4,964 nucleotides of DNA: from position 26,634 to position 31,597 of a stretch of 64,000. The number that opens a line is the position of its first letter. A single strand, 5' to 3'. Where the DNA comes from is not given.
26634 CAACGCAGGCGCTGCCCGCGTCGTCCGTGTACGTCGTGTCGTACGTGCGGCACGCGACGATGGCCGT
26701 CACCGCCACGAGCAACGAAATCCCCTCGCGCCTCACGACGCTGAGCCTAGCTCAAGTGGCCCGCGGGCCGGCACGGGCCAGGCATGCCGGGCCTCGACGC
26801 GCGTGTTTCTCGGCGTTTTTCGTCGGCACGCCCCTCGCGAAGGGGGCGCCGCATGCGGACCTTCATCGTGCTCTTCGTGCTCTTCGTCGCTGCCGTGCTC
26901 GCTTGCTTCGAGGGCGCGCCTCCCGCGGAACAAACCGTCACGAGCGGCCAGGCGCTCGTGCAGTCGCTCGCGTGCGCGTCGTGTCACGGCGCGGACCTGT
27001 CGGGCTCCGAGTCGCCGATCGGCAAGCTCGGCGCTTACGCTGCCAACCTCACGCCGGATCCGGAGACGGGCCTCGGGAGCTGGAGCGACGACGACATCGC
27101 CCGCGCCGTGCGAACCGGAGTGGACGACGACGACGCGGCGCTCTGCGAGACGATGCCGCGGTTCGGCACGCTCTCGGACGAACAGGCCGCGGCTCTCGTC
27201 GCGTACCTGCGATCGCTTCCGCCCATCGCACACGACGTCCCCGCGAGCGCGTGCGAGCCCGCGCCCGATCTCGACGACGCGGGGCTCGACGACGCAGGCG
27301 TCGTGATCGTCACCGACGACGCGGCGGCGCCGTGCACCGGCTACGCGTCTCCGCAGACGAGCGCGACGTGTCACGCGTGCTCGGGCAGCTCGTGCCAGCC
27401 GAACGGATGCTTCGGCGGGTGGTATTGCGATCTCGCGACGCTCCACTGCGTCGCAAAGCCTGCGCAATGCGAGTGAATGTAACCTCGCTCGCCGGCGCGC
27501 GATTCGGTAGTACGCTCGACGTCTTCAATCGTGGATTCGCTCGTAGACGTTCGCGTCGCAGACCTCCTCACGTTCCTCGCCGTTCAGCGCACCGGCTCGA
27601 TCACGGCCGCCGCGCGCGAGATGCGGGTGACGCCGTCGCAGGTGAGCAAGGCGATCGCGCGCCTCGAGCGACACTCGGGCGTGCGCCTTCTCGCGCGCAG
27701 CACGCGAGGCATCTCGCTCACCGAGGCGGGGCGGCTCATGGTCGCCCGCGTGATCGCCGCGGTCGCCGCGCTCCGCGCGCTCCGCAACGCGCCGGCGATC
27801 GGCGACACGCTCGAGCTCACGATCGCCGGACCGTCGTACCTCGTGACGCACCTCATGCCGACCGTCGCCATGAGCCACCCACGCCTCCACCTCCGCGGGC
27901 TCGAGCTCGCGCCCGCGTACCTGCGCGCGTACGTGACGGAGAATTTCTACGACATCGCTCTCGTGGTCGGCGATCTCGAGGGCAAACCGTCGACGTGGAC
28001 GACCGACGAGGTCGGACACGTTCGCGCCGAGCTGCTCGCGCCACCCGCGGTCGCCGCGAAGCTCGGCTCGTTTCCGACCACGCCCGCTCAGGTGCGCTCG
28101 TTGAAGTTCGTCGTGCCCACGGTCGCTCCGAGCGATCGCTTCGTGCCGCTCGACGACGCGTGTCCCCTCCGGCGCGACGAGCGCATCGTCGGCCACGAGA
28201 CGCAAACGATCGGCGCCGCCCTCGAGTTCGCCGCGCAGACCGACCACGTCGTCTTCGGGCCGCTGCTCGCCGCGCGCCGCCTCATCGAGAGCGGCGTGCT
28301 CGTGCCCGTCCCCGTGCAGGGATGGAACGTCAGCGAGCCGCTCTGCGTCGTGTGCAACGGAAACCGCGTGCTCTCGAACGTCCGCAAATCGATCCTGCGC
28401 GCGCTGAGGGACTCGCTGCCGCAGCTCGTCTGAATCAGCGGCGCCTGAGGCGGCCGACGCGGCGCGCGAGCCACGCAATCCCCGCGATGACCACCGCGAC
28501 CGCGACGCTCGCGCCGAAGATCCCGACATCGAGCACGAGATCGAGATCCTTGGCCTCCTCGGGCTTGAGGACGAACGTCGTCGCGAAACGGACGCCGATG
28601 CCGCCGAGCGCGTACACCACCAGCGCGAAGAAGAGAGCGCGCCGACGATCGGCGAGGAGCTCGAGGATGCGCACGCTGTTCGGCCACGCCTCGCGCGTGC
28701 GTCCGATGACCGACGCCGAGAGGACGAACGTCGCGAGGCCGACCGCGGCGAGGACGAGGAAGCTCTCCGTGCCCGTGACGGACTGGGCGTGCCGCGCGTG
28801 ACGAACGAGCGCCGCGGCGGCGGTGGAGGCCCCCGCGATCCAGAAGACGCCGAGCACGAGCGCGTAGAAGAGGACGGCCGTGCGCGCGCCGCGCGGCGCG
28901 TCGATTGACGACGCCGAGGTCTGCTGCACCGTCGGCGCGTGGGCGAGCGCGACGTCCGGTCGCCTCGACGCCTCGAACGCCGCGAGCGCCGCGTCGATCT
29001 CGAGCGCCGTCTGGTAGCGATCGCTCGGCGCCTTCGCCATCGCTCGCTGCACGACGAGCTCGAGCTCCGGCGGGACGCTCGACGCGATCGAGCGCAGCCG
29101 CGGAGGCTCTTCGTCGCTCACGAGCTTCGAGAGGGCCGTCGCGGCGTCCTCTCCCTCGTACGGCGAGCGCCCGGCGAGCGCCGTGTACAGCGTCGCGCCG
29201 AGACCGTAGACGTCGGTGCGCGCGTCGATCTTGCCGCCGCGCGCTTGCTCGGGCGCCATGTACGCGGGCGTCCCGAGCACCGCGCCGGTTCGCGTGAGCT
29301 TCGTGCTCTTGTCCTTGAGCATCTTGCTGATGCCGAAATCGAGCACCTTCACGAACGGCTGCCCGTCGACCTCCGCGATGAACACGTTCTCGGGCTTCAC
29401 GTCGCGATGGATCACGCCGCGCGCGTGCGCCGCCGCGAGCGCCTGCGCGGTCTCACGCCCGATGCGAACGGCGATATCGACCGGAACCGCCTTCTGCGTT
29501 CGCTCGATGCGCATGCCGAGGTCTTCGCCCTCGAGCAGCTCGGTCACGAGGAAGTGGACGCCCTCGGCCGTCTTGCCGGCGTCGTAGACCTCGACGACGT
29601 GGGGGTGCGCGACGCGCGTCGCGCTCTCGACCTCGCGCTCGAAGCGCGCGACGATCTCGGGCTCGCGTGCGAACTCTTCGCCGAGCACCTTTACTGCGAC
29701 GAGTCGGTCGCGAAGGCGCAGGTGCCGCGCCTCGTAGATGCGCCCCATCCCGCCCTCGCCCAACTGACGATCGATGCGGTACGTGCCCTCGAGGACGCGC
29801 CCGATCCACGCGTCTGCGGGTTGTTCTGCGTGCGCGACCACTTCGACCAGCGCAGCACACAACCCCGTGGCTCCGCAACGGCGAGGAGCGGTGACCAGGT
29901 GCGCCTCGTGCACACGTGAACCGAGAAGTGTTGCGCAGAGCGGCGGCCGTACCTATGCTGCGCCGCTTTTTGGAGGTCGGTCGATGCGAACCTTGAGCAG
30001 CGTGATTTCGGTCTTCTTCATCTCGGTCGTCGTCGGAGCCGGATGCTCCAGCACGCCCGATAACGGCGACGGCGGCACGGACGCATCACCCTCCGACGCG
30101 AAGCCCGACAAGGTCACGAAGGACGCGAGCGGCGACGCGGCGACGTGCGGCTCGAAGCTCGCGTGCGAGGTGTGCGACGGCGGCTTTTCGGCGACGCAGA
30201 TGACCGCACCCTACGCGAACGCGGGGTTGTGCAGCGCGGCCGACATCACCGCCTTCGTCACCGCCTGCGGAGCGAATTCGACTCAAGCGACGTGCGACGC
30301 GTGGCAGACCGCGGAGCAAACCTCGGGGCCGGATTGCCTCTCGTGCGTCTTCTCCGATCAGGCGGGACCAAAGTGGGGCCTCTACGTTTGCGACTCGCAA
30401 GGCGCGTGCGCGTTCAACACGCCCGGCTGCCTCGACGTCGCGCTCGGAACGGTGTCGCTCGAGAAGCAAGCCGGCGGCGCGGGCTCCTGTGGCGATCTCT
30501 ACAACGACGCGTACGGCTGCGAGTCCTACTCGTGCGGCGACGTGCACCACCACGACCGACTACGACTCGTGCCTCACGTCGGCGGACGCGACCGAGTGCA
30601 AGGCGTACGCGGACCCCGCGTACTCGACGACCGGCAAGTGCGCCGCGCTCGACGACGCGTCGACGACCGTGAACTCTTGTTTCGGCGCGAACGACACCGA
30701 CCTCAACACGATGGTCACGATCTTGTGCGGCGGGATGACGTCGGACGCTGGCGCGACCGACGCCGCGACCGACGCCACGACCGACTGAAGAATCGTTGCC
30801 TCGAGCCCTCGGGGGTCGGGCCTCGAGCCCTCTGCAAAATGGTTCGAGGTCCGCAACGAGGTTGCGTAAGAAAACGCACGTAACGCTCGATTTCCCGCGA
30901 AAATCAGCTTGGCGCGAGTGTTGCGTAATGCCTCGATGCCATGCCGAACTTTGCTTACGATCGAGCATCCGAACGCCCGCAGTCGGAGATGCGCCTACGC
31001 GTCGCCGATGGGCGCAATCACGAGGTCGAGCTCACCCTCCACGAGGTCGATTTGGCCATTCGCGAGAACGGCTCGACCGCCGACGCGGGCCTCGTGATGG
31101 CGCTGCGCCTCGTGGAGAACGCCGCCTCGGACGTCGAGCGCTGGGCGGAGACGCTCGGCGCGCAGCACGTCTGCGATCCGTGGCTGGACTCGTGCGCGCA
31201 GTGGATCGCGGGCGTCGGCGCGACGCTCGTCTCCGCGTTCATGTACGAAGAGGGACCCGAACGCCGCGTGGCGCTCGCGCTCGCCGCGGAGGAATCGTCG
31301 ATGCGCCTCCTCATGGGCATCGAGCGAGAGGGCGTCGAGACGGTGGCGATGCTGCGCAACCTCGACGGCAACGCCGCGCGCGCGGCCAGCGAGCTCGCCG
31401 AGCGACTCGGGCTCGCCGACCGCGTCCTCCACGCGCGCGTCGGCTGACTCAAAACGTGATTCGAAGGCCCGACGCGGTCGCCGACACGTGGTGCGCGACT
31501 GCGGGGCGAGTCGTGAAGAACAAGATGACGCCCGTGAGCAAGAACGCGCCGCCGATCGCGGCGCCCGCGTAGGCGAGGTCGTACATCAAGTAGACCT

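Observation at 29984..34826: Cys-rich lipoprotein / Ser-Thr kinase / PEGA-TM protein: a translationally coupled three-gene module, and a wider paralog family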

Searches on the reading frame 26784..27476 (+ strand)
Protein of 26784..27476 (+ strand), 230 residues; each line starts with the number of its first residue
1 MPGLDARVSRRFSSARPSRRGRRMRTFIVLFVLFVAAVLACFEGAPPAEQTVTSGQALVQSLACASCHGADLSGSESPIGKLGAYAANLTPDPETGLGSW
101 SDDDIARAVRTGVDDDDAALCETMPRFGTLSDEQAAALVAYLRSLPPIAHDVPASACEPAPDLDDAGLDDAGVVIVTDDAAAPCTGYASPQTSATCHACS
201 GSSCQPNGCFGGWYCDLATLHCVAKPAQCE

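Call 41: search_protein_families(library=pfam, max_evalue=0.01, proteins=[window:26784-27476:+])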
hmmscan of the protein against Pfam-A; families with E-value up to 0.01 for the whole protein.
window:26784-27476:+ (230 aa): 2 families
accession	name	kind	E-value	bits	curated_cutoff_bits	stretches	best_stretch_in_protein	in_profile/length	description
PF13442.11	Cytochrome_CBB3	-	4.2e-11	43.4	27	1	51-142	2-68/68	Cytochrome C oxidase, cbb3-type, subunit III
PF00034.26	Cytochrom_C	-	1.4e-09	39.5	21.3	1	53-145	2-89/90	Cytochrome c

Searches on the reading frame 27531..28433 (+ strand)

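Call 41: search_protein_families(library=pfam, max_evalue=0.01, proteins=[window:27531-28433:+])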
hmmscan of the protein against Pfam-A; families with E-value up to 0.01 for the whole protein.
window:27531-28433:+ (300 aa): 3 families
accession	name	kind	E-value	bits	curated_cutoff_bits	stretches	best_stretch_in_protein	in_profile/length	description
PF00126.33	HTH_1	-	6.5e-21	74.5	26.6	1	11-68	3-60/60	Bacterial regulatory helix-turn-helix protein, lysR family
PF03466.25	LysR_substrate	-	2.2e-16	60.3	28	1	102-295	18-207/209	LysR substrate binding domain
PF13518.12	HTH_28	-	0.00038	20.9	25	1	16-59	7-50/52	Helix-turn-helix domain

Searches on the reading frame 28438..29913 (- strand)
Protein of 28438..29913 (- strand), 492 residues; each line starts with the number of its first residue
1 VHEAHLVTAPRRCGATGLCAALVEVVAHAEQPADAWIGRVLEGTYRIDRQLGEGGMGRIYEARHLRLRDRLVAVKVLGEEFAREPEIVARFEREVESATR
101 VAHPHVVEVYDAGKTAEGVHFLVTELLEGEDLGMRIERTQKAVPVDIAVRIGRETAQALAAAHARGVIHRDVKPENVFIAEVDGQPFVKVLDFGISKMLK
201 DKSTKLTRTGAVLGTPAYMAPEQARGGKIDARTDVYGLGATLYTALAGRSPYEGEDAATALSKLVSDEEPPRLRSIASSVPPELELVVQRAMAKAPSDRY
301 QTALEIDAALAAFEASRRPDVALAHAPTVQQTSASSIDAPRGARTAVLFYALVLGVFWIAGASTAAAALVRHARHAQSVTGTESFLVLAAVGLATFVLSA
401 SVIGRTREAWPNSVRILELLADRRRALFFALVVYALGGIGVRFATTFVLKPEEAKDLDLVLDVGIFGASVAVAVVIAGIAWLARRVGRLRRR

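Call 7: search_protein_families(library=pfam, max_evalue=0.1, proteins=[window:28438-29913:-])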
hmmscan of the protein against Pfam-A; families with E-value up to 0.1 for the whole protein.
window:28438-29913:- (492 aa): 6 families
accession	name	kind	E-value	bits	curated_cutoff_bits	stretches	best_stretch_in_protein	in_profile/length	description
PF00069.31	Pkinase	-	6.4e-44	150.8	31.7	1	45-301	1-253/263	Protein kinase domain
PF07714.23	PK_Tyr_Ser-Thr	-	1.1e-32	113.8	23.1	1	47-300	3-249/258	Protein tyrosine and serine/threonine kinase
PF01636.29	APH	-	1.2e-05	25.6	23.2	1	154-194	157-195/239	Phosphotransferase enzyme family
PF03109.22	ABC1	-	1.5e-05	24.7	22.9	1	80-205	109-223/244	ABC1 atypical kinase-like domain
PF06293.20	Kdo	-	0.0041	17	21.3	1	104-193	76-166/207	Lipopolysaccharide kinase (Kdo/WaaP) family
PF17667.7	Pkinase_fungal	-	0.015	14.4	24.1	1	164-228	305-369/387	Fungal protein kinase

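Call 8: search_protein_families(library=ncbifam, max_evalue=0.1, proteins=[window:28438-29913:-])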
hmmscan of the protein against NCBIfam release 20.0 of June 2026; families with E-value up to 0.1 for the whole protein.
window:28438-29913:- (492 aa): 16 families
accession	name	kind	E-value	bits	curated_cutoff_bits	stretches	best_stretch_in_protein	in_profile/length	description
NF033483.0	PknB_PASTA_kin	equivalog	2.5e-90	304.1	450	1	37-339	1-295/563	Stk1 family PASTA domain-containing Ser/Thr kinase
NF052427.1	StpK7MSMEG_1200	equivalog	2.6e-57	194.7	900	1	43-363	7-321/601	serine/threonine protein kinase StpK7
TIGR03903.1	TOMM_kin_cyc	equivalog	1.9e-45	155.2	705.75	1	71-312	5-246/1267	TOMM system kinase/cyclase fusion protein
NF047741.1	antiphage_MADS6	equivalog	3.9e-45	154.5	460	2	136-324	289-472/612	methylation-associated defense system protein kinase MAD6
NF009651.0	PRK13184.1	equivalog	5.4e-33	114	839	1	44-312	3-289/932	serine/threonine-protein kinase PknD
NF053615.1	SerThrKinAfsKStmc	equivalog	1.1e-31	110.4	1300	1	44-344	14-298/809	protein serine/threonine kinase AfsK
NF033442.0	BREX_PglW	equivalog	2.4e-24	85.2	990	2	28-200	497-664/1391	BREX system serine/threonine kinase PglW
NF038150.1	lanthi_synth_IV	equivalog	2.4e-23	82.4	650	1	41-332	187-480/851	class IV lanthionine synthetase LanL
NF038151.1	lanthi_synth_III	equivalog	2.6e-14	52.6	575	1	41-254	218-431/833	class III lanthionine synthetase LanKC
NF043056.1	T4SS_LegK1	equivalog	5.9e-09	35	550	1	164-240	207-278/516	Dot/Icm T4SS effector kinase LegK1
NF058632.1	SerThrKinPrkT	equivalog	2e-08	33.7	280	1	37-194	15-163/322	serine/threonine protein kinase PrkT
TIGR03724.2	arch_bud32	equivalog_domain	4.4e-05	23.1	125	1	120-201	68-136/193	KEOPS complex kinase/ATPase Bud32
NF011460.0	PRK14879.1-1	equivalog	0.00023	20.4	199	1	121-205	87-166/232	Kae1-associated kinase Bud32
NF040671.1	PLuB_AAA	exception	0.00043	17.8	999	1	95-241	56-192/1256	PLuB system helicase-like protein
NF011464.0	PRK14879.1-7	equivalog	0.00055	19.7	246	1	70-197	42-150/221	Kae1-associated kinase Bud32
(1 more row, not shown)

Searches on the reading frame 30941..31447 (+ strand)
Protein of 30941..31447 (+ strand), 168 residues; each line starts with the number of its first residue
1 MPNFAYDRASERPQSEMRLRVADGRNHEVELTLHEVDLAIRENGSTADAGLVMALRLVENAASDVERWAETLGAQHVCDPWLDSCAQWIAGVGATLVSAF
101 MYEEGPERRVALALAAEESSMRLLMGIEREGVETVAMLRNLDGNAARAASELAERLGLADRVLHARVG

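Call 41: search_protein_families(library=pfam, max_evalue=0.01, proteins=[window:30941-31447:+])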
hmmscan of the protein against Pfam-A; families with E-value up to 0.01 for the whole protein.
window:30941-31447:+ (168 aa): 0 families

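Call 85: search_protein_families(library=padloc, max_evalue=0.01, proteins=[window:30941-31447:+])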
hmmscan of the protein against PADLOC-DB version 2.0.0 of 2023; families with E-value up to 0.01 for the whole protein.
window:30941-31447:+ (168 aa): 0 families
